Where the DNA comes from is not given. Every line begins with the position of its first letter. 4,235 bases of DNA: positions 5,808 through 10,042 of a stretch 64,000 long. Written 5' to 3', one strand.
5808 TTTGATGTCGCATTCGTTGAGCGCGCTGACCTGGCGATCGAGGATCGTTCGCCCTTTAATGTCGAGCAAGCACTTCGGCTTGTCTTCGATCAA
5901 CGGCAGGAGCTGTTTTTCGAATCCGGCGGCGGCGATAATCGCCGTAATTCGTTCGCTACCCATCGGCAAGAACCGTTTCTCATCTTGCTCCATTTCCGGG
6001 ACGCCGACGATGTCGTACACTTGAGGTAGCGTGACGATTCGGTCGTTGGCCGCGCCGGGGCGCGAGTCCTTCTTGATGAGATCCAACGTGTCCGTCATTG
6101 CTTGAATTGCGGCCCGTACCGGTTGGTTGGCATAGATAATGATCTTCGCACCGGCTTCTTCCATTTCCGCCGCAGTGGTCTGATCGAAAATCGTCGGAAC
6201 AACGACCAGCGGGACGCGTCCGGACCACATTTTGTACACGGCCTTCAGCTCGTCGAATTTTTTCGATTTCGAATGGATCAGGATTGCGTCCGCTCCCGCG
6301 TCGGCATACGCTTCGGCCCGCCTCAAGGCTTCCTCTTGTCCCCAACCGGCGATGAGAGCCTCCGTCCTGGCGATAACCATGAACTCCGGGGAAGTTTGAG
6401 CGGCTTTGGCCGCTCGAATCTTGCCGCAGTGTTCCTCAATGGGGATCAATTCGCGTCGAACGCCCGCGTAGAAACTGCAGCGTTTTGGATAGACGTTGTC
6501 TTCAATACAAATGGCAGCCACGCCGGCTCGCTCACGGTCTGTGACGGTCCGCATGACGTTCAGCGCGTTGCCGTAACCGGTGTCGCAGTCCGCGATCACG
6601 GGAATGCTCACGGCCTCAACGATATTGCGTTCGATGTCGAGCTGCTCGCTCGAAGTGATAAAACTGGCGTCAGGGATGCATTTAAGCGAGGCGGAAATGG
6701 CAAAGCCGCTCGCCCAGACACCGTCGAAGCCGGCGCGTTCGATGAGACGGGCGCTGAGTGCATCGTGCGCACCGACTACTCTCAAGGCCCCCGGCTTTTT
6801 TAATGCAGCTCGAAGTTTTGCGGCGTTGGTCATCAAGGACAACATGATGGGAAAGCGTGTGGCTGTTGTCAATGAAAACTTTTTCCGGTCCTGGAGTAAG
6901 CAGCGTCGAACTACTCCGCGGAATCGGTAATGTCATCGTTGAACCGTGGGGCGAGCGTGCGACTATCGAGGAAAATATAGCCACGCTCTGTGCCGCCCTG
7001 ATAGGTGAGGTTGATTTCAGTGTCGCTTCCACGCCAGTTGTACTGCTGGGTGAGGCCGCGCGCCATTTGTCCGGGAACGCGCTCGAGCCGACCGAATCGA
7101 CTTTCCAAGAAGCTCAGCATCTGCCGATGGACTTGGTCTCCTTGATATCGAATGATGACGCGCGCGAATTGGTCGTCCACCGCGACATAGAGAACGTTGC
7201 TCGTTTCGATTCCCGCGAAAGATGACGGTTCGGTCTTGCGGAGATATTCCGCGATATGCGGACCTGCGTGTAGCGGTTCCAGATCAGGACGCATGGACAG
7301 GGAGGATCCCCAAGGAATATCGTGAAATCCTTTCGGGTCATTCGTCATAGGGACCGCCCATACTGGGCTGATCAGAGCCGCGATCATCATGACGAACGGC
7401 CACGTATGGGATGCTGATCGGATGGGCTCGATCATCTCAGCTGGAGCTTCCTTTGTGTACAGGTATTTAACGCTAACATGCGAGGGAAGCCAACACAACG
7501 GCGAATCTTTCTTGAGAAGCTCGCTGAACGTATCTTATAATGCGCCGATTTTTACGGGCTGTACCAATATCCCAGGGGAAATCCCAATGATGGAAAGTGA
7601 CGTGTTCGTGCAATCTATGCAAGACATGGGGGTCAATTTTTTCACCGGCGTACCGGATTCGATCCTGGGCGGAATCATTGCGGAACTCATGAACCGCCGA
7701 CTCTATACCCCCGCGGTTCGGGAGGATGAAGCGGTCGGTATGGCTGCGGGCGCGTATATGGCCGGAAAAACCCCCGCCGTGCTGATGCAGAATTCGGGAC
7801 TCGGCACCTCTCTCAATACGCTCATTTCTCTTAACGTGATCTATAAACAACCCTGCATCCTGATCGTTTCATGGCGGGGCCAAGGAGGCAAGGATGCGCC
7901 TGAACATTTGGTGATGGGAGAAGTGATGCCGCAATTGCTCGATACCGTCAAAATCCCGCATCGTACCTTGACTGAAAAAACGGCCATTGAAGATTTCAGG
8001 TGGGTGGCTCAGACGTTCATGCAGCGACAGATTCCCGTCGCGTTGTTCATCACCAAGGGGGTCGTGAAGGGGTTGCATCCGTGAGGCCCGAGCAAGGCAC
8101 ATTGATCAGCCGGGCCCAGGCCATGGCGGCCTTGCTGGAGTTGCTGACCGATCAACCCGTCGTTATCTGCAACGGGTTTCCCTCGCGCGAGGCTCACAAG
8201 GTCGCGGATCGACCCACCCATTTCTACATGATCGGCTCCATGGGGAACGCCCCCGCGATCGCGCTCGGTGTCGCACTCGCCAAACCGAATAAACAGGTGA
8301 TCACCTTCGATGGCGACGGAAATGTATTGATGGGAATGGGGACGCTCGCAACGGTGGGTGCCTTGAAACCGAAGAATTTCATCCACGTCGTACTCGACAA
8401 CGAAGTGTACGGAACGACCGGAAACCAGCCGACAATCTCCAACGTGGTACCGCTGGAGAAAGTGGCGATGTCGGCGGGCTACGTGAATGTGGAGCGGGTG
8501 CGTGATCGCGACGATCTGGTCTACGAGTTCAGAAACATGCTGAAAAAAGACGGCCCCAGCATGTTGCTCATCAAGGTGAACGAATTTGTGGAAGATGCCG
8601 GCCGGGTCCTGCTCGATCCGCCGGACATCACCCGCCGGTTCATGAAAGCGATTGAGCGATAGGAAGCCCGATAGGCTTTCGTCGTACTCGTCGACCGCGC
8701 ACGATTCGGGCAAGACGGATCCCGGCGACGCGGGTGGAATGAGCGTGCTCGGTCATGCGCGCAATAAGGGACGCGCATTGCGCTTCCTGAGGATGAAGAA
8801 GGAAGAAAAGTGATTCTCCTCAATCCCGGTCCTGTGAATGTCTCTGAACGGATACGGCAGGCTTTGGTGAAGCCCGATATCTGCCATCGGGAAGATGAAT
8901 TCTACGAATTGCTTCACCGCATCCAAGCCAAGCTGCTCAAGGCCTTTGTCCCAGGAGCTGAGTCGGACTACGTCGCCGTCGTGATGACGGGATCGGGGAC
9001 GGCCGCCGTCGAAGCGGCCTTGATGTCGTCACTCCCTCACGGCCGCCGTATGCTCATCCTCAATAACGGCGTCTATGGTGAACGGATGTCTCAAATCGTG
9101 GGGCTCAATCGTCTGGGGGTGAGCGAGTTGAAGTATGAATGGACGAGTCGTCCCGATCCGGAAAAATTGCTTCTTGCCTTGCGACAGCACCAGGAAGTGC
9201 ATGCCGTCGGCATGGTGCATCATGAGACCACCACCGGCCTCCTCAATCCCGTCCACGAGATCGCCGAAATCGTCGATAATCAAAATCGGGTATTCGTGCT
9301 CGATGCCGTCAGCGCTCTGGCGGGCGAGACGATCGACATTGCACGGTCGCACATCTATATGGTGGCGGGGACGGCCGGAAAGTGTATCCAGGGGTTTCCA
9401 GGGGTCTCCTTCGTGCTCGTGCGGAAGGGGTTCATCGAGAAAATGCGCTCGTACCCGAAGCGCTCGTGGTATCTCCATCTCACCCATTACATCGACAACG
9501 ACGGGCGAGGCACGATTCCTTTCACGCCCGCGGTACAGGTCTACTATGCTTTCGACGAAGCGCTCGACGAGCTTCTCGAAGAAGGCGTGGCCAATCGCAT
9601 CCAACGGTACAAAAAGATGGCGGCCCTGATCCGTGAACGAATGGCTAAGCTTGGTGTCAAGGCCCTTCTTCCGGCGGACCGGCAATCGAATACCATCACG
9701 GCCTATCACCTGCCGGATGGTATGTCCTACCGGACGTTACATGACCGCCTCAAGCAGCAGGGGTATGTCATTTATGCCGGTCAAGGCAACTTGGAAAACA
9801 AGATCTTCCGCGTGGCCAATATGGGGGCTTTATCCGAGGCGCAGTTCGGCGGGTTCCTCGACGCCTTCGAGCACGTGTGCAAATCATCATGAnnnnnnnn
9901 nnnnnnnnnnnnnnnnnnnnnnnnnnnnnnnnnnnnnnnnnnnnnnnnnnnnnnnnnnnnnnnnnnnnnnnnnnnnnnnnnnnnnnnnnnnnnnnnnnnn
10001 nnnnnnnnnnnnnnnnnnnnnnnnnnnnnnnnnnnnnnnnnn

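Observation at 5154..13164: Complete putative phosphonate (2-AEP) to phosphonolipid/surface-polymer biosynthesis and export cluster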

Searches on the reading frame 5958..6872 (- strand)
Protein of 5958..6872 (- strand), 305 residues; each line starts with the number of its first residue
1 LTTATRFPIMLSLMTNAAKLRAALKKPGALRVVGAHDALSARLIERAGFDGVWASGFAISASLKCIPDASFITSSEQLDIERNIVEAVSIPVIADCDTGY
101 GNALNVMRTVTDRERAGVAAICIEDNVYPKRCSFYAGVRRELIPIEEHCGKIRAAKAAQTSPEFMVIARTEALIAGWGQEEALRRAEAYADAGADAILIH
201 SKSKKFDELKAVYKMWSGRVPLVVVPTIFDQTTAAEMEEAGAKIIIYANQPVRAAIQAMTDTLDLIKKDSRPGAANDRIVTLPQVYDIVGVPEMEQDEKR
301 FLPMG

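Call 17: search_solved_structures(query=window:5958-6872:-, show_alignments=4)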
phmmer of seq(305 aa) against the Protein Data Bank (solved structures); distinct sequences matched with E-value up to 0.001: 43.
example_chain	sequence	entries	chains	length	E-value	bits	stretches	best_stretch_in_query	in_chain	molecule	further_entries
5unc_A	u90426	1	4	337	7.4e-89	301.1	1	16-303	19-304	PHOSPHOENOLPYRUVATE PHOSPHOMUTASE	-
2dua_A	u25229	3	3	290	1.7e-71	244.2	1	14-302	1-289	Phosphonopyruvate hydrolase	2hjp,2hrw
1m1b_A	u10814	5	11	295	1.9e-63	217.8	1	19-304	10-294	PHOSPHOENOLPYRUVATE PHOSPHOMUTASE | PROTEIN (PHOSPHOENOLPYRUVATE MUTASE)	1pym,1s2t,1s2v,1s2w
1s2u_A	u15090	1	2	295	6.6e-63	216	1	19-304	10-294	Phosphoenolpyruvate phosphomutase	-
1zlp_A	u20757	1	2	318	1.3e-39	139.6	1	21-303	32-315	petal death protein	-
3eoo_A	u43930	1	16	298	9.8e-39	136.7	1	13-296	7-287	Methylisocitrate lyase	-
4iqd_A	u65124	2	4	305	1.9e-38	135.8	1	18-296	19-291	Carboxyvinyl-carboxyphosphonate phosphorylmutase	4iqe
1o5q_A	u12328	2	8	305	8.1e-35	123.8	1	13-293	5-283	Probable methylisocitrate lyase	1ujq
1mum_A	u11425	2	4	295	2.2e-34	122.4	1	18-295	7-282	2-methylisocitrate lyase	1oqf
3fa3_A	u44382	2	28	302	4.6e-34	121.4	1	13-293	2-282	2,3-dimethylmalate lyase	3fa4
1xg3_A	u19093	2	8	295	4.7e-33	118.1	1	18-295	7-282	Probable methylisocitrate lyase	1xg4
3b8i_A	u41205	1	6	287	1.5e-32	116.4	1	18-267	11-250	PA4872 oxaloacetate decarboxylase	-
9hgk_A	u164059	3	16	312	2.4e-30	109.2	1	18-290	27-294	2-methylisocitrate lyase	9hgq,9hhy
9hra_A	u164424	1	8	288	2.7e-30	109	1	20-290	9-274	2-methylisocitrate lyase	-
6t4v_C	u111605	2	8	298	2.9e-30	108.9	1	14-296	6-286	2-methylisocitrate lyase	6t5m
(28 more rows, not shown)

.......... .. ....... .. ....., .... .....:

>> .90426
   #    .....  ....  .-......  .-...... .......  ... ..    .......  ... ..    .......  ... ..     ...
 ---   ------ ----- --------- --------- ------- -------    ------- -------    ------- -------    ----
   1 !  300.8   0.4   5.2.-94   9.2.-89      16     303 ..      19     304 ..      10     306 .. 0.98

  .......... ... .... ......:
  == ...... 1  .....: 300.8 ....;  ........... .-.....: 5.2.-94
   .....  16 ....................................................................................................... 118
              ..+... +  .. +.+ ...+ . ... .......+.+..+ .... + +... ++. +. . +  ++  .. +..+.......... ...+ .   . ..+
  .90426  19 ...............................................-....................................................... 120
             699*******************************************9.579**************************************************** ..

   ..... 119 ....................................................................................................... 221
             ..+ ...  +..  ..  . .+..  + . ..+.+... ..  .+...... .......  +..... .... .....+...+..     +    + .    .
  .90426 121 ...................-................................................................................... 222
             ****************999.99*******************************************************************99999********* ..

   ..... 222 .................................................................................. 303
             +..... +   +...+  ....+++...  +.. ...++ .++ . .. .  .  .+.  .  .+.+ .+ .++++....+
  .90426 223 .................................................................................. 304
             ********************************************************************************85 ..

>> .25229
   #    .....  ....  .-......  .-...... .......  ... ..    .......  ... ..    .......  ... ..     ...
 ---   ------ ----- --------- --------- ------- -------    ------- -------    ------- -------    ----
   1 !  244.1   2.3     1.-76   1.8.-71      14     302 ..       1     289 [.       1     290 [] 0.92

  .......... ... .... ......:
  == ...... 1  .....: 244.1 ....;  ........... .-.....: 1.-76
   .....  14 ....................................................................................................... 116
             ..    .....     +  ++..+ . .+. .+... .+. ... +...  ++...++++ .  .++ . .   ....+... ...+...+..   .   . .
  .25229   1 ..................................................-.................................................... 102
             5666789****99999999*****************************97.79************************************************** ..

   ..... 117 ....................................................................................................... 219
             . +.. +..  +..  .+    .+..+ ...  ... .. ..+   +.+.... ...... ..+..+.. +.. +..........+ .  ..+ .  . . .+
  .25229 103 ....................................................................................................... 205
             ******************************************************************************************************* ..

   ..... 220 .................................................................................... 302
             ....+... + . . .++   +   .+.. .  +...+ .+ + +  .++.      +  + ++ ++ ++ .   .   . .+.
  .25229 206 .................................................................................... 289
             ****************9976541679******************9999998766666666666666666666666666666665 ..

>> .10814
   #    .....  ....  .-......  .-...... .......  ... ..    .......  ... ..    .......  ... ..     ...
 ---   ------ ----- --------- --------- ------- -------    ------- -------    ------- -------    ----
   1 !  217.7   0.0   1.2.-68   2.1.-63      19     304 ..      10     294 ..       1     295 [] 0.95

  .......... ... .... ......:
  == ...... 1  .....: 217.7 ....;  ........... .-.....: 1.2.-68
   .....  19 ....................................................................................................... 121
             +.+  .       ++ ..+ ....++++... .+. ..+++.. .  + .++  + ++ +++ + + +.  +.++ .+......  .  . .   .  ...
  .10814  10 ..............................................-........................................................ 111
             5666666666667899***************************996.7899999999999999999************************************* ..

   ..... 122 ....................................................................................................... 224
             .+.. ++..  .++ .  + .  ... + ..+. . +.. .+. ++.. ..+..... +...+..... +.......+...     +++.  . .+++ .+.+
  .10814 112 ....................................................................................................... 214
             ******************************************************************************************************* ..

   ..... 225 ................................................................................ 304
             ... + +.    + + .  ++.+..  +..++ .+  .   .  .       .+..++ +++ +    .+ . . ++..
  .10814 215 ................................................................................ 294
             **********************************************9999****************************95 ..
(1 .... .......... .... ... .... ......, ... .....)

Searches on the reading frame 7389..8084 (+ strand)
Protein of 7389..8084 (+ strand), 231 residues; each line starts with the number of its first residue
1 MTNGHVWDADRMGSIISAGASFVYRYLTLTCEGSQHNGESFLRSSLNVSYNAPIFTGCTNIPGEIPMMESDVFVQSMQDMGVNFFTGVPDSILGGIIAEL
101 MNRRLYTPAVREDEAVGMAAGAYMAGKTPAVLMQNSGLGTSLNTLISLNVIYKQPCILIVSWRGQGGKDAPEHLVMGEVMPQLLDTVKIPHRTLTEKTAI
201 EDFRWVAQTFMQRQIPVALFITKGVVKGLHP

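Call 3: search_protein_families(library=pfam, proteins=[window:7389-8084:+])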
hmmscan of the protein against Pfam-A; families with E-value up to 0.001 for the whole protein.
window:7389-8084:+ (231 aa): 2 families
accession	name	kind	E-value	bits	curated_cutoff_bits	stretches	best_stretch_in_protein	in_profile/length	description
PF02776.23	TPP_enzyme_N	-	5.2e-08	33.1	26.8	1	70-169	4-106/119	Thiamine pyrophosphate enzyme, N-terminal TPP binding domain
PF02779.29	Transket_pyr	-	0.00032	20.8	27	1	102-173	47-121/174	Transketolase, pyrimidine binding domain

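Call 4: search_protein_families(library=ncbifam, proteins=[window:7389-8084:+])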
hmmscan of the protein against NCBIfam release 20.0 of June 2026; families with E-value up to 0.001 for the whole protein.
window:7389-8084:+ (231 aa): 2 families
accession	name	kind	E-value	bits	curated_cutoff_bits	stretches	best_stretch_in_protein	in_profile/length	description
TIGR03297.1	Ppyr-DeCO2ase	equivalog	1.4e-37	129.5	312.5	1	81-227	1-156/360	phosphonopyruvate decarboxylase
TIGR03845.1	sulfopyru_alph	equivalog_domain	5.4e-33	114.2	147.95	1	73-222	4-156/160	sulfopyruvate decarboxylase subunit alpha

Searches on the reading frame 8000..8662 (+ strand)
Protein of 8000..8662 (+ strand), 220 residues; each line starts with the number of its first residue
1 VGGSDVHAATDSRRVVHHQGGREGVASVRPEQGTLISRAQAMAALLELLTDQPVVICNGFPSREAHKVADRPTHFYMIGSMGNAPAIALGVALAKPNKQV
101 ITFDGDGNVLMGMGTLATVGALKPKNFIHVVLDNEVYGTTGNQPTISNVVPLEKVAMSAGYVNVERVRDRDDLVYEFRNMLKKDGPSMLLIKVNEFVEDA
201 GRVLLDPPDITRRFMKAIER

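Call 3: search_protein_families(library=pfam, proteins=[window:8000-8662:+])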
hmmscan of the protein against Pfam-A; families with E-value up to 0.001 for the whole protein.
window:8000-8662:+ (220 aa): 1 family
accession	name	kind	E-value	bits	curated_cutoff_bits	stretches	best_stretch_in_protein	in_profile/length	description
PF02775.26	TPP_enzyme_C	-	2.4e-21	76.6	21.9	1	70-189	16-149/151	Thiamine pyrophosphate enzyme, C-terminal TPP binding domain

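Call 4: search_protein_families(library=ncbifam, proteins=[window:8000-8662:+])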
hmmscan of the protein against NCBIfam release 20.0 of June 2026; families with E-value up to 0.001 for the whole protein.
window:8000-8662:+ (220 aa): 39 families (the best 25 are shown)
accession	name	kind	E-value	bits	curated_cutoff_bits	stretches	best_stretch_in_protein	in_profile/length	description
TIGR03846.1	sulfopy_beta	equivalog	3.4e-54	183.5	221.5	1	38-218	1-181/182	sulfopyruvate decarboxylase subunit beta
TIGR03297.1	Ppyr-DeCO2ase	equivalog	2.2e-50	171.7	312.5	1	31-216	169-358/360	phosphonopyruvate decarboxylase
NF004813.0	PRK06163.1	equivalog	3.6e-37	128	240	1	32-218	9-196/202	hypothetical protein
NF005114.0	PRK06546.1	equivalog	2.1e-10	39.8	893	1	75-215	404-545/578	pyruvate dehydrogenase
NF006052.0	PRK08199.1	subfamily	9.2e-09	34.1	539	1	78-139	414-474/559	thiamine pyrophosphate protein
TIGR04377.1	myo_inos_iolD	equivalog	1.2e-08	34.1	715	1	26-142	381-502/616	3D-(3,5/4)-trihydroxycyclohexane-1,2-dione acylhydrolase (decyclizing)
NF006203.0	PRK08327.1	equivalog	1.2e-08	33.9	456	1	39-140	389-494/571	thiamine pyrophosphate-requiring protein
NF005485.1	PRK07092.1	equivalog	1.8e-08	33.6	493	1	27-194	339-519/523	benzoylformate decarboxylase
NF006122.0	PRK08266.1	subfamily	5.4e-08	31.8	571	1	59-194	380-525/543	hypothetical protein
NF006591.0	PRK09124.1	equivalog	7.9e-08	31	792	1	76-194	405-530/574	ubiquinone-dependent pyruvate dehydrogenase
NF041171.1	Oxoac_fdxbeta_Archa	equivalog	9.9e-08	31.6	423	1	34-147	14-125/296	2-oxoacid:ferredoxin oxidoreductase subunit beta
NF006524.0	PRK08978.1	equivalog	1.5e-07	30.1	738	1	70-140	389-461/548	acetolactate synthase 2 catalytic subunit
NF006016.1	PRK08155.1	equivalog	1.6e-07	30.2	870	1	78-143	408-472/554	acetolactate synthase large subunit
NF007207.0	PRK09628.1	equivalog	1.8e-07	31.1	364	1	81-170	70-157/277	2-oxoglutarate ferredoxin oxidoreductase subunit beta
NF005760.0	PRK07586.1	equivalog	1.8e-07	30.5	363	1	29-138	331-443/514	acetolactate synthase large subunit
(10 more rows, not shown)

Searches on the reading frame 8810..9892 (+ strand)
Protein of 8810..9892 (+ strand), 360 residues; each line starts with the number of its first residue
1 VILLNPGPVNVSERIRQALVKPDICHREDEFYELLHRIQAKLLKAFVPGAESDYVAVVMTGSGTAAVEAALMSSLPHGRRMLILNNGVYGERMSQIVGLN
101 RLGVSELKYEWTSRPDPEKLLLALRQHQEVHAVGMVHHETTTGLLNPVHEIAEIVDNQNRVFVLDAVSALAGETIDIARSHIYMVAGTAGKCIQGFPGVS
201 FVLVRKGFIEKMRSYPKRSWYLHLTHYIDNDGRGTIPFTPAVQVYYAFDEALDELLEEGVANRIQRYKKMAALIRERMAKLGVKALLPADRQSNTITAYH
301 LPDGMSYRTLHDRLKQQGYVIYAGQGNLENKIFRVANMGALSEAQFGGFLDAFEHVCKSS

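Call 3: search_protein_families(library=pfam, proteins=[window:8810-9892:+])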
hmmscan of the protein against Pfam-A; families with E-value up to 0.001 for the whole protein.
window:8810-9892:+ (360 aa): 2 families
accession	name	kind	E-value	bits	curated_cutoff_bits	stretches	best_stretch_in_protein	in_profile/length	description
PF00266.25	Aminotran_5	-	8.4e-17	61.6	21.5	1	28-325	38-339/371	Aminotransferase class-V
PF00155.27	Aminotran_1_2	-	6.8e-05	22.6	19.7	1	48-288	59-300/361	Aminotransferase class I and II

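Call 4: search_protein_families(library=ncbifam, proteins=[window:8810-9892:+])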
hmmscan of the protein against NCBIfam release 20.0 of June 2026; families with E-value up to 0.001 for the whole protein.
window:8810-9892:+ (360 aa): 17 families
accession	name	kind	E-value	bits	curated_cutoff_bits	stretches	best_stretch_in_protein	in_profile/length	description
TIGR03301.1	PhnW-AepZ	equivalog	3.9e-104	348.8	360.8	1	2-355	1-353/355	2-aminoethylphosphonate aminotransferase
NF010006.0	PRK13479.1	equivalog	2.3e-78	263.9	296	1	2-357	7-361/369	2-aminoethylphosphonate--pyruvate transaminase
TIGR02326.1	transamin_PhnW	equivalog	7.9e-76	255.5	400.8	1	2-354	5-357/363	2-aminoethylphosphonate--pyruvate transaminase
NF046070.1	PyrdoxPyrvTramin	equivalog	3.4e-52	177.5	600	1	2-346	7-352/369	pyridoxamine--pyruvate transaminase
NF045640.1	AspGlyoxATaseBhcA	equivalog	1.1e-38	133.3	650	1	5-344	9-351/395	L-aspartate--glyoxylate aminotransferase BhcA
TIGR01364.1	serC_1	equivalog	5.8e-10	38.6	443.6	1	23-269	35-266/358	phosphoserine transaminase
TIGR04343.1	egtE_PLP_lyase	equivalog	3e-09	36.2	400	1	56-304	73-313/370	ergothioneine biosynthesis PLP-dependent enzyme EgtE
TIGR03402.1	FeS_nifS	equivalog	3.1e-09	36.1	530.75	1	56-208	61-214/379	cysteine desulfurase NifS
TIGR03235.1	DNA_S_dndA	equivalog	2.1e-08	33.8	480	1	104-315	115-313/353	cysteine desulfurase DndA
NF003764.0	PRK05355.1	equivalog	2.6e-08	33.2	253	1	23-270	38-266/357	3-phosphoserine/phosphohydroxythreonine transaminase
TIGR01977.1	am_tr_V_EF2568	hypoth_equivalog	6.6e-08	32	377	1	57-206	65-214/376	cysteine desulfurase family protein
TIGR01979.1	sufS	subfamily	3e-06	26.4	475.1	1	127-215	157-244/403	SufS family cysteine desulfurase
TIGR01366.1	serC_3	equivalog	2.9e-05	23.4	401.65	1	125-265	124-264/361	phosphoserine transaminase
TIGR03403.1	nifS_epsilon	equivalog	5.9e-05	22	587.7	1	132-207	143-217/382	NifS family cysteine desulfurase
NF001696.0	PRK00451.1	equivalog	0.00042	19.3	364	1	54-164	129-238/447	aminomethyl-transferring glycine dehydrogenase subunit GcvPA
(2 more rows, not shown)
